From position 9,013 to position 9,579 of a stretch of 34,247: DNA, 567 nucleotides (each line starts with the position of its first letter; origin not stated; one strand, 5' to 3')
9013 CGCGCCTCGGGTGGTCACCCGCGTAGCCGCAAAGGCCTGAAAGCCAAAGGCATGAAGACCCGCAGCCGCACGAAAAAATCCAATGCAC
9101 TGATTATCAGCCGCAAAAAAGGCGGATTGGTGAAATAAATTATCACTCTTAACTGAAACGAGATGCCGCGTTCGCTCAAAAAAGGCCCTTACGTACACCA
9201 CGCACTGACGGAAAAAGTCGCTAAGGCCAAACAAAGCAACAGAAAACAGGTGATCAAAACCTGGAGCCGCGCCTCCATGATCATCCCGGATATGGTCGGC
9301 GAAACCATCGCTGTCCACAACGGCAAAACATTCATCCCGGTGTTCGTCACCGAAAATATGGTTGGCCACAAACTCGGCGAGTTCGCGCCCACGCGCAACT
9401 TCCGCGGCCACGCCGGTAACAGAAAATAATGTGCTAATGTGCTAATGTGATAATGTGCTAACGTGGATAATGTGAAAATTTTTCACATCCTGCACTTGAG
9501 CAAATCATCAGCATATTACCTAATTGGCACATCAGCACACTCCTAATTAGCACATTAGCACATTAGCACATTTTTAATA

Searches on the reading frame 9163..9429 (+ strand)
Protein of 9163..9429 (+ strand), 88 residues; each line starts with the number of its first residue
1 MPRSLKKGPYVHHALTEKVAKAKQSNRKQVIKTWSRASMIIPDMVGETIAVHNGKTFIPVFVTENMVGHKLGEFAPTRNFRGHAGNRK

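Call 11: search_protein_families(library=ncbifam, proteins=[window:9163-9429:+])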
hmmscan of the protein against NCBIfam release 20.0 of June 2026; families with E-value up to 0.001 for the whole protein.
window:9163-9429:+ (88 aa): 3 families
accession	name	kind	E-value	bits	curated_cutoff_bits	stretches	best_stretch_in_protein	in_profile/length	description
TIGR01050.1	rpsS_bact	equivalog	9.8e-43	144.4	89.35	1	1-87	1-87/92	30S ribosomal protein S19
NF003121.0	PRK04038.1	equivalog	4.9e-22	78.3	146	1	3-84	44-129/145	30S ribosomal protein S19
TIGR01025.1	uS19_arch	equivalog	2.8e-20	72.5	139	1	3-84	33-119/135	30S ribosomal protein S19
